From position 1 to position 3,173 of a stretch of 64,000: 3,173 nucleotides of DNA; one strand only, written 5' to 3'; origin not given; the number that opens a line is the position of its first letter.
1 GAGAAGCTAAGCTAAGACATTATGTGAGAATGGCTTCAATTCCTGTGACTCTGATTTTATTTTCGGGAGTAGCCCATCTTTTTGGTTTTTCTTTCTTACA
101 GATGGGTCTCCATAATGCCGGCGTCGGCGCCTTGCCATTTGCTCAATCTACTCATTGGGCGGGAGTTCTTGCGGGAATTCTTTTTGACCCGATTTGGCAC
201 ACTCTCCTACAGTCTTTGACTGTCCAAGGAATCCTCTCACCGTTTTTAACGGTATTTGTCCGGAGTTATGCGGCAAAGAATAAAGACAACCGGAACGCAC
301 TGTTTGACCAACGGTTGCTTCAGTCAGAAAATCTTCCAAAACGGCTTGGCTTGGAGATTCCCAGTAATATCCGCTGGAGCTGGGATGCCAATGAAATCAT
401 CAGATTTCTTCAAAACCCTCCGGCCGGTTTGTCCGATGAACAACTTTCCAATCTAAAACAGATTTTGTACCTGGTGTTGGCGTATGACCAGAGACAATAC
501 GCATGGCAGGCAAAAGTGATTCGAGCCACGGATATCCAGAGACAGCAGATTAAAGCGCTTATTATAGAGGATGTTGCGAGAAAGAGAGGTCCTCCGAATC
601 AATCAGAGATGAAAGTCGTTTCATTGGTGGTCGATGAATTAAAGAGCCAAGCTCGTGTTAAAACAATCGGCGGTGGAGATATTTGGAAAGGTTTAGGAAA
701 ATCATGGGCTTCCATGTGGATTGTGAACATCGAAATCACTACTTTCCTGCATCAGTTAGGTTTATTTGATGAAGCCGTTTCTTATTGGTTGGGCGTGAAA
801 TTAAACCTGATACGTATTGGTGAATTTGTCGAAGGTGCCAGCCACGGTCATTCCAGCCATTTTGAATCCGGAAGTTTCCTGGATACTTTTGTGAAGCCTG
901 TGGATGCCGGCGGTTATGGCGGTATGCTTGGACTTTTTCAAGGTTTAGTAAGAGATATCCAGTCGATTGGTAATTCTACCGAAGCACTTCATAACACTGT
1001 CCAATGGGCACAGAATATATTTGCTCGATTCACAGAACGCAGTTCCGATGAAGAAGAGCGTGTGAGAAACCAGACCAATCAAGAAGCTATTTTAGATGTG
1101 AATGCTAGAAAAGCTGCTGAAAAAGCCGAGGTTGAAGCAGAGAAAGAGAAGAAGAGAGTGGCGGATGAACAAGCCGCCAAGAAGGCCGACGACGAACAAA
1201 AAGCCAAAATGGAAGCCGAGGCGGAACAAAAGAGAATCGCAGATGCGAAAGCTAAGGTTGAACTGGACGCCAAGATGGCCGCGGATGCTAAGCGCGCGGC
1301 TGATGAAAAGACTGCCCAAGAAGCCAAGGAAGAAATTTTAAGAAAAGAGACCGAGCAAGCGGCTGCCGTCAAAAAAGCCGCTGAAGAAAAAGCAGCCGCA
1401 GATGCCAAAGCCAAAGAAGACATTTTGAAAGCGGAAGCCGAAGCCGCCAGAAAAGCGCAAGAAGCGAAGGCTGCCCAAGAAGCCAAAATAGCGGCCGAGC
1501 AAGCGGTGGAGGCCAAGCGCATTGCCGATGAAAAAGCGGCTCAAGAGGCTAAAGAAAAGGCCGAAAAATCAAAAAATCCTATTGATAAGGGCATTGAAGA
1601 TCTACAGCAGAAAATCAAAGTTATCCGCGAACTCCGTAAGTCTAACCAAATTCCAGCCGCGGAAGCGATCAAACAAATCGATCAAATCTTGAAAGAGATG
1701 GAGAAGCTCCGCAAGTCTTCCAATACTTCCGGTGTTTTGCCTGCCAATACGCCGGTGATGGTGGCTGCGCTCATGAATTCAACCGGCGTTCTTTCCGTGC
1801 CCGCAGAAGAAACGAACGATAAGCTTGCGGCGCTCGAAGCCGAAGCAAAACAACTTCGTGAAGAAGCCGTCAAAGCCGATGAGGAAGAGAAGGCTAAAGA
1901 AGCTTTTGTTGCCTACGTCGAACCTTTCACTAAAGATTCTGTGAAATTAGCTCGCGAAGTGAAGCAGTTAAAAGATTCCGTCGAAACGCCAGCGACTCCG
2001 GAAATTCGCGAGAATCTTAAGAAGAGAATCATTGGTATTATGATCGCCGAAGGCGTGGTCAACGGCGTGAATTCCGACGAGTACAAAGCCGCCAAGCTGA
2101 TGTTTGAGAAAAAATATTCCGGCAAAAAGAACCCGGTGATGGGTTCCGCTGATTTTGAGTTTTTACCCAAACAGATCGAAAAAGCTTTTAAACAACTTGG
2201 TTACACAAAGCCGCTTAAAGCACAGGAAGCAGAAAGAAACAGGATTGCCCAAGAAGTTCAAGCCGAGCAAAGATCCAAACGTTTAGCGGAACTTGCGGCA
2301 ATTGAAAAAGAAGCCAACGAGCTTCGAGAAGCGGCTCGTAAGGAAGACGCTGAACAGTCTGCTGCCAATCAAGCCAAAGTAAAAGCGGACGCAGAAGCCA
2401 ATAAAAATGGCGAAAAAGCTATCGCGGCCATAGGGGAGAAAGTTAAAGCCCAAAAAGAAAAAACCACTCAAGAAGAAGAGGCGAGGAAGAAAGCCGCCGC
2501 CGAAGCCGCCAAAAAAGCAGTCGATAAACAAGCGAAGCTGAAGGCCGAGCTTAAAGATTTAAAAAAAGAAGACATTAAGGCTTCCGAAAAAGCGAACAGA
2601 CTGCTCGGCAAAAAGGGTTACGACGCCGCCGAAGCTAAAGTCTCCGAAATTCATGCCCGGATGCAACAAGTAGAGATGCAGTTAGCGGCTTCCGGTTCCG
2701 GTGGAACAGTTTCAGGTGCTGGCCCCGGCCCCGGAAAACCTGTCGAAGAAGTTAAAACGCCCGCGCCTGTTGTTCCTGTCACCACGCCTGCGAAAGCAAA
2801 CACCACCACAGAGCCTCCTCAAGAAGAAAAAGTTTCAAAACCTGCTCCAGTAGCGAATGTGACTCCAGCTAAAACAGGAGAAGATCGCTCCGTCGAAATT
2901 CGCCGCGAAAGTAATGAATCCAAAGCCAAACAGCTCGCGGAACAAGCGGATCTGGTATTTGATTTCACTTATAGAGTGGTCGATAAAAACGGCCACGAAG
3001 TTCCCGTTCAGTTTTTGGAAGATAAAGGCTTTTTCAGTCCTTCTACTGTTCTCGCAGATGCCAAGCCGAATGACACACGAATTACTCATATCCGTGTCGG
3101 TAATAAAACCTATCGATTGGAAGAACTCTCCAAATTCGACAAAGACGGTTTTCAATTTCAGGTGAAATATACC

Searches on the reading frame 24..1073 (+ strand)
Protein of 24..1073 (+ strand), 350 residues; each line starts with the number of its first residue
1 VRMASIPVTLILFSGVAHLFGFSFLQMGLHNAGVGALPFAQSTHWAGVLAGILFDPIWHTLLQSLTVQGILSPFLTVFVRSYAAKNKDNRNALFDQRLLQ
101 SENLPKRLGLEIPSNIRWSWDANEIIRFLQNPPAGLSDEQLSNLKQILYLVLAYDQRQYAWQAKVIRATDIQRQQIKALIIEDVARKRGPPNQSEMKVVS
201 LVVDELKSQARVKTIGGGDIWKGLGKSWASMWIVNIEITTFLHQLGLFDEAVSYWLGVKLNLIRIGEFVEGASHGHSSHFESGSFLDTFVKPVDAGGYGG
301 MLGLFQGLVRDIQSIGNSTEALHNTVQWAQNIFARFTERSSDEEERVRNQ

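Call 11: find_homologous_proteins(query=window:24-1073:+)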
Query window:24-1073:+: 3628 candidates shared short words with the query, none scored E <= 0.001.

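Call 13: find_related_loci(query=window:24-1073:+, collection=genome_contigs, flank=10000)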
Query window:24-1073:+ (350 aa) in genome_contigs; peptide patterns used: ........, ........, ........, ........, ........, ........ (x = any residue, [..] = any of these).
94 stretches matched a pattern, but none encodes a relative of the query by tblastn (E <= 1e-3).

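Call 17: search_protein_representatives(protein=window:24-1073:+)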
Query: 350 residues. Proteins with E-value up to 0.001 (for the whole library): 8; up to 1e-10: 5; up to 1e-30: 0. The best 8 are listed.
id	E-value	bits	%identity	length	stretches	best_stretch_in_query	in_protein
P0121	7.1e-16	74.6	30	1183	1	116-346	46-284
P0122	1.5e-15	73.6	34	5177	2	116-314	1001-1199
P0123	3.1e-15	72.5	34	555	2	117-321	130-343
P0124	2.0e-14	69.8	33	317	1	117-308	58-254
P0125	2.7e-12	62.9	38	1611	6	229-257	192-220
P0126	2.6e-10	56.3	34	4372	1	136-326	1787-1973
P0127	3.1e-07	46.2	31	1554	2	164-316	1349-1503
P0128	2.5e-04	36.7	34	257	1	209-324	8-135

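Call 56: find_encoding_contigs(protein=P0126, flank=10000, max_places=2)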
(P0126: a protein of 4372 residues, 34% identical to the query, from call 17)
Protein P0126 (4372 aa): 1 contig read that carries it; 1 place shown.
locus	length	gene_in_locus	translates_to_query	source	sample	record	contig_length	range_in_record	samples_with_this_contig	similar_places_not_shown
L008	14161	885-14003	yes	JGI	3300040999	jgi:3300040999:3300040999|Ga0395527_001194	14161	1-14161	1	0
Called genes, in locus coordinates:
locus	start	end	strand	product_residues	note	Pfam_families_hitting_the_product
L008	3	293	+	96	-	?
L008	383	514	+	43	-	-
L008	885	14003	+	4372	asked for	-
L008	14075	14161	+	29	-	?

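Call 58: find_encoding_contigs(protein=P0127, flank=10000, max_places=2)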
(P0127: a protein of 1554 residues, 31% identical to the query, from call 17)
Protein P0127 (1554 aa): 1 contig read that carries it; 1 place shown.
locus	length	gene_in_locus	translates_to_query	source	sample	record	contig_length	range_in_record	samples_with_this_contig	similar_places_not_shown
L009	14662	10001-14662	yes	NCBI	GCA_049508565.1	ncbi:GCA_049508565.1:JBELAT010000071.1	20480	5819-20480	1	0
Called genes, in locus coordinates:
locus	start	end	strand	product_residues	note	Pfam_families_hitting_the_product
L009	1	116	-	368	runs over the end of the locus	PF00072:Response_reg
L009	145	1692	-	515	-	PF00672:HAMP, PF00512:HisKA, PF02518:HATPase_c, PF14501:HATPase_c_5 (weak)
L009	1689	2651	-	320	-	PF04392:ABC_sub_bind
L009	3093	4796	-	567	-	PF17297:PEPCK_N, PF00821:PEPCK_GTP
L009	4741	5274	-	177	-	PF00334:NDK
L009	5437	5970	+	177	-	PF00293:NUDIX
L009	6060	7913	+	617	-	PF02421:FeoB_N, PF01926:MMR_HSR1, PF07670:Gate, PF07664:FeoB_C, PF07670:Gate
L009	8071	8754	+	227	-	PF02742:Fe_dep_repr_C, PF04023:FeoA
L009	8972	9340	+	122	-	PF00072:Response_reg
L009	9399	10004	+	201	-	-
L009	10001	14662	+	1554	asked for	?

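Call 59: predict_structure(alignment_id=A1)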
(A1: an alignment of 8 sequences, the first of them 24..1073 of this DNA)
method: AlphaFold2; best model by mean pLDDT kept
length: 350 residues; sequences in the alignment: 8
mean_pLDDT: 64.8   pTM: 0.49
mean pLDDT of the five models: 64.8, 63.3, 63.1, 62.4, 60.1
residues with pLDDT >= 90: 4; 70-90: 139; 50-70: 127; < 50: 80
segments of 3 or more residues with pLDDT < 50: 1-7, 20-42, 44-47, 49-53, 311-336, 338-340
pLDDT, mean of each block of 10 residues (from residue 1): 41 52 38 39 47 52 60 74 84 74 70 70 88 83 86 82 81 89 71 85 86 79 73 65 57 55 57 59 70 68 55 41 41 46 51
secondary structure, 60 per line:
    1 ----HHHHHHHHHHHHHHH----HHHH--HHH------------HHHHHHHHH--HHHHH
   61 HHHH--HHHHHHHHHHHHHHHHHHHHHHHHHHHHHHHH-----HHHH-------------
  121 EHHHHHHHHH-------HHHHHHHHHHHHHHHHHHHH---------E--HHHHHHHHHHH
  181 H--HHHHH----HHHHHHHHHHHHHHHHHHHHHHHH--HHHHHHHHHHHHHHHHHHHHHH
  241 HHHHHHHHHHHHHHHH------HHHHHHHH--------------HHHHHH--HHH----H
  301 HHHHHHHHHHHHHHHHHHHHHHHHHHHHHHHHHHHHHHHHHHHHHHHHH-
elements in order: H5-19 H24-27 H45-53 H56-64 H67-98 H104-107 H122-130 H138-157 H170-181 H184-188 H193-216 H219-256 H263-270 H285-290 H300-349

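Call 62: fold_search(model_id=the predicted structure, library=pdb)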
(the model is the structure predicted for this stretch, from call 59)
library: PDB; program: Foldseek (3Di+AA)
matches with E <= 10: 206; with E <= 0.001: 0
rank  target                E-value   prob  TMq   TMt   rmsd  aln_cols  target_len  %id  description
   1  7f9m_A                1.2e+00  0.18  0.16  0.28  15.1       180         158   13  Crystal structure of the variable region of Plasmodium RIFIN #4 (PF3D7_1000500) in complex with LAIR1 (with T67L, N69S (released 2021-08-18)
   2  8wdf                  1.3e+00  0.07  0.12  0.15  19.3       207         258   11  Chemoreceptor PilJ from Pseudomonas aeruginosa PA14 (released 2024-07-24)
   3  8rmm_E                1.3e+00  0.06  0.14  0.16  23.8       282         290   13  Structure of heteromeric CALHM2/4 channel in complex with synthetic nanobodies SbC2 and SbC4 (released 2024-06-19)
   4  4d2d_A                1.4e+00  0.05  0.10  0.09  24.7       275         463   13  Structure of a tri peptide bound POT family peptide transporter (released 2014-06-25)
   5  7ac6_A                1.7e+00  0.06  0.13  0.11  23.3       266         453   13  Structure of sponge-phase grown PepTst2 collected by rotation serial crystallography on a COC membrane at a synchrotro (released 2021-09-01)
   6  5ebz_A                1.8e+00  0.04  0.10  0.06  38.7       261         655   13  Crystal structure of human IKK1 (released 2016-11-02)
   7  7rro_C1               1.9e+00  0.07  0.15  0.16  44.0       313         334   11  Structure of the 48-nm repeat doublet microtubule from bovine tracheal cilia (released 2021-10-27)
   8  8wjn_B                1.9e+00  0.06  0.12  0.10  18.7       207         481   14  Cryo-EM structure of 6-subunit Smc5/6 head region (released 2024-06-26)
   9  9bgo_A                2.0e+00  0.04  0.11  0.11  17.4       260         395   11  Pseudomonas phage DEV gp72 ejection protein (pre-ejection conformation) (released 2024-09-04)
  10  7f9l_C                2.2e+00  0.06  0.11  0.20  15.0       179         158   10  Crystal structure of the variable region of Plasmodium RIFIN #6 (PF3D7_1400600) in complex with LAIR1 (with T67L, N69S (released 2021-08-18)
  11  5oxp                  2.2e+00  0.05  0.11  0.09  23.5       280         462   13  PepTSt in occluded conformation with phosphate ion bound (released 2018-02-21)
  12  7e0a                  2.4e+00  0.08  0.17  0.20  25.8       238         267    9  X-ray structure of human PPARgamma ligand binding domain-saroglitazar co-crystals obtained by co-crystallization (released 2021-09-08)
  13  6ef5_C                2.4e+00  0.06  0.11  0.15  20.4       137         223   18  14-3-3 with peptide (released 2019-10-30)
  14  7z0t_D                2.4e+00  0.05  0.14  0.16  21.1       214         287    7  Structure of the Escherichia coli formate hydrogenlyase complex (aerobic preparation, composite structure) (released 2022-09-28)
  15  8iyj_B4               2.4e+00  0.04  0.13  0.11  42.8       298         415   13  Cryo-EM structure of the 48-nm repeat doublet microtubule from mouse sperm (released 2023-07-05)
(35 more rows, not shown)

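Call 63: find_related_loci(query=A1, collection=metagenome_contigs, flank=6000)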
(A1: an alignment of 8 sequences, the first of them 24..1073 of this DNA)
Query A1 (350 aa) in metagenome_contigs; peptide patterns used: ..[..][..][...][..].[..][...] (x = any residue, [..] = any of these).
16 stretches matched a pattern; 3 encode a relative of the query (tblastn E <= 1e-3); 3 distinct loci.
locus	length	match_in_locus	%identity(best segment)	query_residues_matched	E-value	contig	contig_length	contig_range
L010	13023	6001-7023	30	1-312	3e-34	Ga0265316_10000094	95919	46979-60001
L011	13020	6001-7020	29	2-350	7e-31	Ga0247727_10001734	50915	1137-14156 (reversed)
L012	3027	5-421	36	188-312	2e-8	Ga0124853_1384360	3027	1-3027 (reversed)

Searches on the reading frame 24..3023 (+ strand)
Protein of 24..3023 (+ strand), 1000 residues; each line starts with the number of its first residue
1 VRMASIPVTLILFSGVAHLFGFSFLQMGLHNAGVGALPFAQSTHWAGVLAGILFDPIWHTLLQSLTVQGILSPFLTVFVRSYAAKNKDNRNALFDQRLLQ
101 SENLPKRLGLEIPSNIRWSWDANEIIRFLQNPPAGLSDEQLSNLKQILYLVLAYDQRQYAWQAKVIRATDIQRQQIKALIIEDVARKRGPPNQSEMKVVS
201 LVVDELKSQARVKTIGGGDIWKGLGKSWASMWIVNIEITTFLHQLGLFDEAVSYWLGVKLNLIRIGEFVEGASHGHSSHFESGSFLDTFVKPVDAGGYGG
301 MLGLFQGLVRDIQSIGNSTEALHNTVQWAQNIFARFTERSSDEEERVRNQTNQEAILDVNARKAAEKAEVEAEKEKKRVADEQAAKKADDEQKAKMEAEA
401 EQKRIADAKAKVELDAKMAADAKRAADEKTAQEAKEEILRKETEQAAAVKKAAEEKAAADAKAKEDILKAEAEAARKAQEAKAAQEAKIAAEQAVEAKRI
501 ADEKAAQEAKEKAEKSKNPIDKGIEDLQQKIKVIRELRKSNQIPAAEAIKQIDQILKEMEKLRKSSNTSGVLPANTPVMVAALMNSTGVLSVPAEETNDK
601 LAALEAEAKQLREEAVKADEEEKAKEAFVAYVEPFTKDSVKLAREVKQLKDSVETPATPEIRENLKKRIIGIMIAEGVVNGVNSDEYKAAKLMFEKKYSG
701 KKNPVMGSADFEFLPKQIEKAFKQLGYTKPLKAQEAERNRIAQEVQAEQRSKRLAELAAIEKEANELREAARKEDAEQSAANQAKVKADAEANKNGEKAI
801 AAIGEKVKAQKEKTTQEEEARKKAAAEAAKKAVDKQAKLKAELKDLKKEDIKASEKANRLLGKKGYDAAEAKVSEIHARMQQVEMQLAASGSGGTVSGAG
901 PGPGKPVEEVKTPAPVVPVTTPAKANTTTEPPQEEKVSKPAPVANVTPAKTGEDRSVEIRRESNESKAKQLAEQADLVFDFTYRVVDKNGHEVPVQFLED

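Call 41: search_protein_families(library=ncbifam, proteins=[window:24-3023:+], max_evalue=0.1)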
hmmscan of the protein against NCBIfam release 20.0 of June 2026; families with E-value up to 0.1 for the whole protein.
window:24-3023:+ (1000 aa): 0 families
